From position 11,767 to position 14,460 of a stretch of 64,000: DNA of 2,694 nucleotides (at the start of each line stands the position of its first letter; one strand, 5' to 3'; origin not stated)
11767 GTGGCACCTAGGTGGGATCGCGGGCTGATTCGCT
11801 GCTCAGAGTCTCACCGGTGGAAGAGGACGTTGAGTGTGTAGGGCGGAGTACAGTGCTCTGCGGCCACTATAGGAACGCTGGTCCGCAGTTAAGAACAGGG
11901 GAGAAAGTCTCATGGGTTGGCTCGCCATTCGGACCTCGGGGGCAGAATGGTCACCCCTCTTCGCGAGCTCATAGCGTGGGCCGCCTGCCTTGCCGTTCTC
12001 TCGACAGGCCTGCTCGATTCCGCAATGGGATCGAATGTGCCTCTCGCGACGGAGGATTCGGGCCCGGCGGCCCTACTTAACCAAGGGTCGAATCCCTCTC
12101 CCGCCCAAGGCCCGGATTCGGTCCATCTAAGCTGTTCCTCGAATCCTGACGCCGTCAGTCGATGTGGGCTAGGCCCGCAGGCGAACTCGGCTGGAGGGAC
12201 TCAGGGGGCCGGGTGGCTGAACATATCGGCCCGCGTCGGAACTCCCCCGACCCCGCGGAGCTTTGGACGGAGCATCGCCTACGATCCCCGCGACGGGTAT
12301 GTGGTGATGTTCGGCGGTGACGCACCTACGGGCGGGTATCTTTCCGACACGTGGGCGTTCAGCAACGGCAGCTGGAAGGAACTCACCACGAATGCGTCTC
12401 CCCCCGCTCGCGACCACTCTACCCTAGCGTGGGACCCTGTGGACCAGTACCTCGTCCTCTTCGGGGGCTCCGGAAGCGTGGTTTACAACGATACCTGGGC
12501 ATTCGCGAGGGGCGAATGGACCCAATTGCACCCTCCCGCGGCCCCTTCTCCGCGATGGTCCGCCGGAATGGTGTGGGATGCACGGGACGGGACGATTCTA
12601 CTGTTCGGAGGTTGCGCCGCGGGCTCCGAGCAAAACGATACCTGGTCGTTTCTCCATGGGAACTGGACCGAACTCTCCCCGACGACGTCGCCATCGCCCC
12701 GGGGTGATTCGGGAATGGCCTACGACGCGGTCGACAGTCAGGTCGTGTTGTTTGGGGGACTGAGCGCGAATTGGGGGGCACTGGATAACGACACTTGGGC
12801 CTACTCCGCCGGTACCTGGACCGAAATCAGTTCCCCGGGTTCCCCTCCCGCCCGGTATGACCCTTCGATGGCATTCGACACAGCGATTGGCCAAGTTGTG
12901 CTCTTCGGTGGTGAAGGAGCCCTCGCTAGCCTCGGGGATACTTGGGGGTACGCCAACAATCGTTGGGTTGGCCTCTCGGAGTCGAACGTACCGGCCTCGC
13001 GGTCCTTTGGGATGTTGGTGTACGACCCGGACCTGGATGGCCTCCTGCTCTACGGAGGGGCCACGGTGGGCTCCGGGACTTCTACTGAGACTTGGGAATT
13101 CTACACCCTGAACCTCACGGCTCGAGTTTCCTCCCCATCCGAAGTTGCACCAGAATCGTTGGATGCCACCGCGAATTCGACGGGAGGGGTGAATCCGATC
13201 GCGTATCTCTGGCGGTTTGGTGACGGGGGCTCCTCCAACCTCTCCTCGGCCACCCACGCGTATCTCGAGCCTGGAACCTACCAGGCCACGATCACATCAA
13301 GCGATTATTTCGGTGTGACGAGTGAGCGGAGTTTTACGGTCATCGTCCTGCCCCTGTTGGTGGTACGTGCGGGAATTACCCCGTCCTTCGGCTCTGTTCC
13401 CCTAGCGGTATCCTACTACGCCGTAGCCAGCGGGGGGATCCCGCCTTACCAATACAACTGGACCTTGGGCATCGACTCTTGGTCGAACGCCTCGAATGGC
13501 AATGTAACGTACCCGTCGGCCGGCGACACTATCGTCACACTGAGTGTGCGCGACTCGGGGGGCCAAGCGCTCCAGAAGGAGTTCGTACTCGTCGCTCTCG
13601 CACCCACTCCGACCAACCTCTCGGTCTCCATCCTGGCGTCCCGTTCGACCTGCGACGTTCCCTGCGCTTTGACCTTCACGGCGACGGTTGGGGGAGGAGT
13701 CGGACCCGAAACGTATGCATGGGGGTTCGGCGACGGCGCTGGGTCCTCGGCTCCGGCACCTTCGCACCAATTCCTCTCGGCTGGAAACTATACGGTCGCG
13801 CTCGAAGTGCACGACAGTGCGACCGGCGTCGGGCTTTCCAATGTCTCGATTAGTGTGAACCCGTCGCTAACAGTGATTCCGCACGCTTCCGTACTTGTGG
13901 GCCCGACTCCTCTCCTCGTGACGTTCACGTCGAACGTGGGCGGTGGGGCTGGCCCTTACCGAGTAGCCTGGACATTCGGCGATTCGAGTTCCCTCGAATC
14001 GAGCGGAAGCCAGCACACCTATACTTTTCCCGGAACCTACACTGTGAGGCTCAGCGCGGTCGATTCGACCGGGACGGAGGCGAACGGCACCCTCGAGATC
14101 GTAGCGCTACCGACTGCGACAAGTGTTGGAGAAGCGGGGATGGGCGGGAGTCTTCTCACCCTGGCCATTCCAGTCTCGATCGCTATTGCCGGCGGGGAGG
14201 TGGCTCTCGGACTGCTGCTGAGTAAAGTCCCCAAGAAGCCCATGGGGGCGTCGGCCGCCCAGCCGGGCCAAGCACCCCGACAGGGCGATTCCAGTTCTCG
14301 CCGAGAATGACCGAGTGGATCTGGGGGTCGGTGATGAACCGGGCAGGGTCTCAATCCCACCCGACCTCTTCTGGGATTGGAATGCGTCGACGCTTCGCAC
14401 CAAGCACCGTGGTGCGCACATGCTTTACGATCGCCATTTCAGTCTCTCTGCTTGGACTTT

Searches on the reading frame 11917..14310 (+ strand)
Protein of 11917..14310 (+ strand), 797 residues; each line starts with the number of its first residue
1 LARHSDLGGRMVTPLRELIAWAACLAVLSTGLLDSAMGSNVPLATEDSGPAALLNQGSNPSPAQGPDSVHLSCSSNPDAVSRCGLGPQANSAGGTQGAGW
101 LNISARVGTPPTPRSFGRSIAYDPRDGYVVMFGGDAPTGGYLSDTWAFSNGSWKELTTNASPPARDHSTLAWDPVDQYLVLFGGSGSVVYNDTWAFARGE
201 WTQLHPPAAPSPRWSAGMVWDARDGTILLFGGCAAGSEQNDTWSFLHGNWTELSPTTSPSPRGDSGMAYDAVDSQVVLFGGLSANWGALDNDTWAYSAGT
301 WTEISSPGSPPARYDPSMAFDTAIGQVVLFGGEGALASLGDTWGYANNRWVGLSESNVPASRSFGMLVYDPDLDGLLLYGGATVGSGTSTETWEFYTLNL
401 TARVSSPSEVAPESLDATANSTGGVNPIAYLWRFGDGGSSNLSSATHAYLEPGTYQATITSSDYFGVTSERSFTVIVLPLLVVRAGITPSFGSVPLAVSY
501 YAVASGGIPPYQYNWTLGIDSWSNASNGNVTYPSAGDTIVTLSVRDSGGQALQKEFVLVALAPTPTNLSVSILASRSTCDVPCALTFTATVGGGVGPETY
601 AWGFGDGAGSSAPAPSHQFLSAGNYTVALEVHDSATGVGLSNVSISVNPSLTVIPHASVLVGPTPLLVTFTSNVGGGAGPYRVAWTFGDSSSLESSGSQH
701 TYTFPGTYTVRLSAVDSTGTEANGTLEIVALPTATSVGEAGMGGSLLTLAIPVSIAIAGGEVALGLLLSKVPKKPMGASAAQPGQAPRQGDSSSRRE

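Call 69: search_protein_families(library=pfam, proteins=[window:11917-14310:+], max_evalue=0.01)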
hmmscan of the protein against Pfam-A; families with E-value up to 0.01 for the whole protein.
window:11917-14310:+ (797 aa): 8 families
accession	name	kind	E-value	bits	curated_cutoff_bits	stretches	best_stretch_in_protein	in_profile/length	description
PF18911.6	PKD_4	-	1.3e-38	131.4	27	3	414-475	21-83/85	PKD domain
PF24681.1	Kelch_KLHDC2_KLHL20_DRC7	-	1.2e-30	107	50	2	199-346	36-185/221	KLHDC2/KLHL20/DRC7 Kelch-repeats domain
PF00801.26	PKD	-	1.3e-27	96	23.5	3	660-723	9-74/80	PKD domain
PF13418.12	Kelch_4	-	7.3e-21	74.3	21.6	2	125-163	11-48/49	Galactose oxidase, central domain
PF24981.1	Beta-prop_ATRN-LZTR1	-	7.8e-17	61.9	50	2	100-241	27-176/289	Attractin/LZTR1 beta-propeller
PF13415.12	Kelch_3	-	5.8e-12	45.9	22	1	274-314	2-41/48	Galactose oxidase, central domain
PF13964.12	Kelch_6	-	1.8e-05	25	25.3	0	115-156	3-43/50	Kelch motif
PF18981.6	InlK_D3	-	0.00015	22.2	25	0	704-723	48-67/75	Internalin K domain (D3/D4)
